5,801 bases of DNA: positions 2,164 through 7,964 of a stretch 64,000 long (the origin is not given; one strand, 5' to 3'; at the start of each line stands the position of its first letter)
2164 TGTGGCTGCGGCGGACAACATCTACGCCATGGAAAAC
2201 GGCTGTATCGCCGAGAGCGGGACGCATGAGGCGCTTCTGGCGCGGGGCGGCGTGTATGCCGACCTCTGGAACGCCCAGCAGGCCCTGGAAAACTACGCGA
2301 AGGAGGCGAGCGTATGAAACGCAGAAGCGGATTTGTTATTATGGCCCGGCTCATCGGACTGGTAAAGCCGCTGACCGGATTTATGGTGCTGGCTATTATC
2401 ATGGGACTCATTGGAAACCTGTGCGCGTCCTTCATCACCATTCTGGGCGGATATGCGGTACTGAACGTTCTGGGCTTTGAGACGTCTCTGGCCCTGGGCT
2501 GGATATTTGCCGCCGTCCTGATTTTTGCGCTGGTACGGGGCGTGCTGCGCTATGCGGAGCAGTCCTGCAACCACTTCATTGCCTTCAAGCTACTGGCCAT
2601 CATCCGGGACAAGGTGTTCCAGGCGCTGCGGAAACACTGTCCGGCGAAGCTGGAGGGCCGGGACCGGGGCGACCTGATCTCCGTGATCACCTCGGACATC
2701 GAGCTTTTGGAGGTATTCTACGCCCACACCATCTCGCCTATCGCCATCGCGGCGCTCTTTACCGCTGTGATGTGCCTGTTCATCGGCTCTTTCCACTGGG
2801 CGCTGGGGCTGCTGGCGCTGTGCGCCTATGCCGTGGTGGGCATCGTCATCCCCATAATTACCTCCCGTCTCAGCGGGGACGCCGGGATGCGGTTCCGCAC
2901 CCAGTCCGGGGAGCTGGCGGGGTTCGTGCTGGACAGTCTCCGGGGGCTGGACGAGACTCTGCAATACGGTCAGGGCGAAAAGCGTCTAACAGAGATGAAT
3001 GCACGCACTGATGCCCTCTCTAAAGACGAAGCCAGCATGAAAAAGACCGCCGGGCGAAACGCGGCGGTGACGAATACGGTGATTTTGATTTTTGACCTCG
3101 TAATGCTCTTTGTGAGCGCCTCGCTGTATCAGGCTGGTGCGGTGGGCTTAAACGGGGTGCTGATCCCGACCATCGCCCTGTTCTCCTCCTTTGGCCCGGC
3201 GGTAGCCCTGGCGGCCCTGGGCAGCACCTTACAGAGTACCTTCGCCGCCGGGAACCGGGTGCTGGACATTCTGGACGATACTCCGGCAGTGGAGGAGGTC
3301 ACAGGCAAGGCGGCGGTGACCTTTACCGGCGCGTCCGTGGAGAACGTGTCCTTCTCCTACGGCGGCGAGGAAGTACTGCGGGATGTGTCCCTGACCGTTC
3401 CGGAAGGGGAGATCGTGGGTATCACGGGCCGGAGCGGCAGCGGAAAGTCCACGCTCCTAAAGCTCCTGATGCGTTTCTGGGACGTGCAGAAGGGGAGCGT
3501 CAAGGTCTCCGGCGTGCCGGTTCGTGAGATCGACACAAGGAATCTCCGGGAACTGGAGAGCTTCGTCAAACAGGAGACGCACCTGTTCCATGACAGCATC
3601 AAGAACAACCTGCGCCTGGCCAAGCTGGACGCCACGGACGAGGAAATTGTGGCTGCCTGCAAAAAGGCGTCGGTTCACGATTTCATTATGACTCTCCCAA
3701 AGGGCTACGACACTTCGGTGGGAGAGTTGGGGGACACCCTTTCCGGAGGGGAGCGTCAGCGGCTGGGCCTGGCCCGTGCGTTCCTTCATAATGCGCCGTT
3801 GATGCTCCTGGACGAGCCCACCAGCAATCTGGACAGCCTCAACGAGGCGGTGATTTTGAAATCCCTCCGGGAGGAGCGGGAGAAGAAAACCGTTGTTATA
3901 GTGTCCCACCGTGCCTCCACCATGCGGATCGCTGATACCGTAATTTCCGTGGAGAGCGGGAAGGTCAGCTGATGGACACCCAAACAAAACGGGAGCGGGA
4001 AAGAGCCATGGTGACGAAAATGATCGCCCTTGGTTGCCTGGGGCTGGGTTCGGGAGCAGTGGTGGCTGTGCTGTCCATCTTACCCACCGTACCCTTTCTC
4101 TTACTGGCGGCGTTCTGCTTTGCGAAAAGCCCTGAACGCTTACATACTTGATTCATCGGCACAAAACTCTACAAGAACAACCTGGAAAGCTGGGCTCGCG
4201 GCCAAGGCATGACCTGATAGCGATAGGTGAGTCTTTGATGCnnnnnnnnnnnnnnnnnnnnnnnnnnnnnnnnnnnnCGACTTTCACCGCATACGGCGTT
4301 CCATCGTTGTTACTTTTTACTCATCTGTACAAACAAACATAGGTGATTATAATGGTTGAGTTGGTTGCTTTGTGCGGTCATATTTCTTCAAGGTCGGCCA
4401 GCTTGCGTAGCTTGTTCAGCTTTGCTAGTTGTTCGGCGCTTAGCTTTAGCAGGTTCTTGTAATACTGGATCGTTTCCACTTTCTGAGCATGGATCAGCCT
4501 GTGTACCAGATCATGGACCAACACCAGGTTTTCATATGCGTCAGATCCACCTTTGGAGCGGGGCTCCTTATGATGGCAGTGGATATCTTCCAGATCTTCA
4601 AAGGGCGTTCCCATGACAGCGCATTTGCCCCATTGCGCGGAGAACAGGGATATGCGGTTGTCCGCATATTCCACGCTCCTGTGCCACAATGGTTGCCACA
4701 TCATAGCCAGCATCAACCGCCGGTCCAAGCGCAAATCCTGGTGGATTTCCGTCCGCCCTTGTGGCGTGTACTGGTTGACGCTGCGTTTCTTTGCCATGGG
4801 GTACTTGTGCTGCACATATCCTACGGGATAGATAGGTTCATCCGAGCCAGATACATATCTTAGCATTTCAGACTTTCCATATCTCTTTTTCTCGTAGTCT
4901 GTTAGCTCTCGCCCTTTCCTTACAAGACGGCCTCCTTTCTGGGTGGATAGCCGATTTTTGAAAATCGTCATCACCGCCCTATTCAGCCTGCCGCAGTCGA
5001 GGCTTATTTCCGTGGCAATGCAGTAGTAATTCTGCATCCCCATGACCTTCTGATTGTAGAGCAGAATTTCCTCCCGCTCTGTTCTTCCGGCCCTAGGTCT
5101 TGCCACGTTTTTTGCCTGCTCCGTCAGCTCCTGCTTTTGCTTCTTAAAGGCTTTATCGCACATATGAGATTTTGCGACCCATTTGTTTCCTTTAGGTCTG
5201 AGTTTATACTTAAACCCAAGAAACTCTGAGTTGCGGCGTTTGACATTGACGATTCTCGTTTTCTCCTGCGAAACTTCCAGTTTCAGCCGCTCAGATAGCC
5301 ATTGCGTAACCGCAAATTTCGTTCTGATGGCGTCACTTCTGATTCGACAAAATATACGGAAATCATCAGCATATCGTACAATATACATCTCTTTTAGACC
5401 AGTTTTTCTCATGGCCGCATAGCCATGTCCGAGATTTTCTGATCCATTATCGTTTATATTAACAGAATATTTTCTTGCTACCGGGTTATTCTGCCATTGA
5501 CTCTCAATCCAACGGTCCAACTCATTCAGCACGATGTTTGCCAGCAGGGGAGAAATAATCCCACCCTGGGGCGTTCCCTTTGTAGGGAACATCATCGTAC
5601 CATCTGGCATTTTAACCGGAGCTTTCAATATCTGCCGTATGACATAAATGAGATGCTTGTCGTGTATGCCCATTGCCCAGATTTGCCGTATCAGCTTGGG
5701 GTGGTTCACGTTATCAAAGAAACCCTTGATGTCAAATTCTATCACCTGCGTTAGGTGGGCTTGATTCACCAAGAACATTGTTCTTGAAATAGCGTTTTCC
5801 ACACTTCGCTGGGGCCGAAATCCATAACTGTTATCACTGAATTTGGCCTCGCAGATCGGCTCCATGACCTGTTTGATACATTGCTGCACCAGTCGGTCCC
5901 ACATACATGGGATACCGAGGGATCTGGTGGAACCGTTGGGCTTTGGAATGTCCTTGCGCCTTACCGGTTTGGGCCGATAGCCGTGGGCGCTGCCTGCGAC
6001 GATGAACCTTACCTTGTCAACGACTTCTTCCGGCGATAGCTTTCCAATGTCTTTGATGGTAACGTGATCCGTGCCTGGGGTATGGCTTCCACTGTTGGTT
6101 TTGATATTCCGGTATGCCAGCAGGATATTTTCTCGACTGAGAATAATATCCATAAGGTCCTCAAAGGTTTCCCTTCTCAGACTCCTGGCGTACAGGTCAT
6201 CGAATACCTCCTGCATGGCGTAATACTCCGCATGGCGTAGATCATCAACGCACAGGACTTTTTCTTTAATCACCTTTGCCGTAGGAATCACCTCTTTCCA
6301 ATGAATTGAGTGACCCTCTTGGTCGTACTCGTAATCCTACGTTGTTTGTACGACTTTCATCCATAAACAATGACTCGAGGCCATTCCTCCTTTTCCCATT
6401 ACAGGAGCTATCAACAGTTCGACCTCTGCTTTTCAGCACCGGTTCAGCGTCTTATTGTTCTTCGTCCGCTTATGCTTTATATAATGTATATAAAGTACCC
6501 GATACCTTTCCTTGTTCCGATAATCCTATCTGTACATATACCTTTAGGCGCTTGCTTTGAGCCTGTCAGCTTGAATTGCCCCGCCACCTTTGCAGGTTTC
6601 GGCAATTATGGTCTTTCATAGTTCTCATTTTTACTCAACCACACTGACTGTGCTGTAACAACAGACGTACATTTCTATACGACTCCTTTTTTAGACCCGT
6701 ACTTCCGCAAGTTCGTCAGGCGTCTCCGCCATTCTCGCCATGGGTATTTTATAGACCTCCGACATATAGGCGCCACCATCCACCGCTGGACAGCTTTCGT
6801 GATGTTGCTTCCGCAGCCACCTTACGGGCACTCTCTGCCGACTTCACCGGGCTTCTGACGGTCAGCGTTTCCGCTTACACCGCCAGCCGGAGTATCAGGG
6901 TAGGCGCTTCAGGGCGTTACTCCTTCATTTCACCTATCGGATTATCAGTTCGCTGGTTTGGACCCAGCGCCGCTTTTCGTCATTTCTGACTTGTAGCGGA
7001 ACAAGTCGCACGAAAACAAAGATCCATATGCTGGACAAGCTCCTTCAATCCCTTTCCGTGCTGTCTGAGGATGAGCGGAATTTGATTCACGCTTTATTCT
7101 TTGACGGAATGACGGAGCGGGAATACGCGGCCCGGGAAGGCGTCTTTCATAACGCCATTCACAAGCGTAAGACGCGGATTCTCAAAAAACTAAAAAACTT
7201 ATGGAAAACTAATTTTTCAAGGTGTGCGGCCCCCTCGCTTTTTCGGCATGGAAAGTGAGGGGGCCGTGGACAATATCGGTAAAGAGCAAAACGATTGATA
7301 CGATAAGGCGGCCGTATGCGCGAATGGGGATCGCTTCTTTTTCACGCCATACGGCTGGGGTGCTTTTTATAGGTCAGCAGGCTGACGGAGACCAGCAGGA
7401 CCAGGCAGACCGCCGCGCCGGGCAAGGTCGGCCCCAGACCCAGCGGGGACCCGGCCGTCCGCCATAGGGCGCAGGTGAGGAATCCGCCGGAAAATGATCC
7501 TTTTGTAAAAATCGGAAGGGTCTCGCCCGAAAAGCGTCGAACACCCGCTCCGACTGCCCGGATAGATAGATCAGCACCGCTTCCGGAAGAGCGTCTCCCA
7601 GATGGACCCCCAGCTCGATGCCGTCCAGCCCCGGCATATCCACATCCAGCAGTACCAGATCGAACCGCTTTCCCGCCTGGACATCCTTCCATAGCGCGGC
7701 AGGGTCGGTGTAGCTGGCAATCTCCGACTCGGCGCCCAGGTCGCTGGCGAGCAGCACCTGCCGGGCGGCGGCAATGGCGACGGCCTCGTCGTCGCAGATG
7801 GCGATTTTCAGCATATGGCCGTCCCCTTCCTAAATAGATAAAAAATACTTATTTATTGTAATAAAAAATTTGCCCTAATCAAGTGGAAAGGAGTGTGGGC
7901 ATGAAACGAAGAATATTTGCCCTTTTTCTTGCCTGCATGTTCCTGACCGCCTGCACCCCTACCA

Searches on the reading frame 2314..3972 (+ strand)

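Call 33: search_protein_families(library=pfam, proteins=[window:2314-3972:+], max_evalue=0.00001)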
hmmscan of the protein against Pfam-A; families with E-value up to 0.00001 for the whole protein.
window:2314-3972:+ (552 aa): 5 families
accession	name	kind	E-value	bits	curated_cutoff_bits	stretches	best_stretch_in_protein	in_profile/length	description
PF00005.33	ABC_tran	-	2.8e-31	109.4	25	1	355-504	1-137/137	ABC transporter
PF00664.28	ABC_membrane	-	9.2e-13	48.9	28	1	25-290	2-267/274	ABC transporter transmembrane region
PF02463.25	SMC_N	-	9.7e-10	38.7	40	1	369-548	28-213/220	RecF/RecN/SMC N terminal domain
PF13304.12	AAA_21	-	8.5e-08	33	27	0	367-426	1-63/304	AAA domain, putative AbiEii toxin, Type IV TA system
PF09818.15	ABC_ATPase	-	1.1e-06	28.3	23.2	0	448-546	131-229/283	P-loop domain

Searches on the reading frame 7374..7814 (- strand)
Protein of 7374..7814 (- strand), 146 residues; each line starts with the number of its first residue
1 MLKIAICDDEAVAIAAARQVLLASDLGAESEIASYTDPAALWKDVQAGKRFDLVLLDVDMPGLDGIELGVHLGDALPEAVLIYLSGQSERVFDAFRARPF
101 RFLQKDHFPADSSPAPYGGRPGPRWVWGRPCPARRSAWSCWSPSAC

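Call 33: search_protein_families(library=pfam, proteins=[window:7374-7814:-], max_evalue=0.00001)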
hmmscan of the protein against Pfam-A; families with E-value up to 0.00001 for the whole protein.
window:7374-7814:- (146 aa): 1 family
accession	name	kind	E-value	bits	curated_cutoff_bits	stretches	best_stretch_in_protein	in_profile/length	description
PF00072.30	Response_reg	-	1.6e-11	44.8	30.2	1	4-106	1-100/111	Response regulator receiver domain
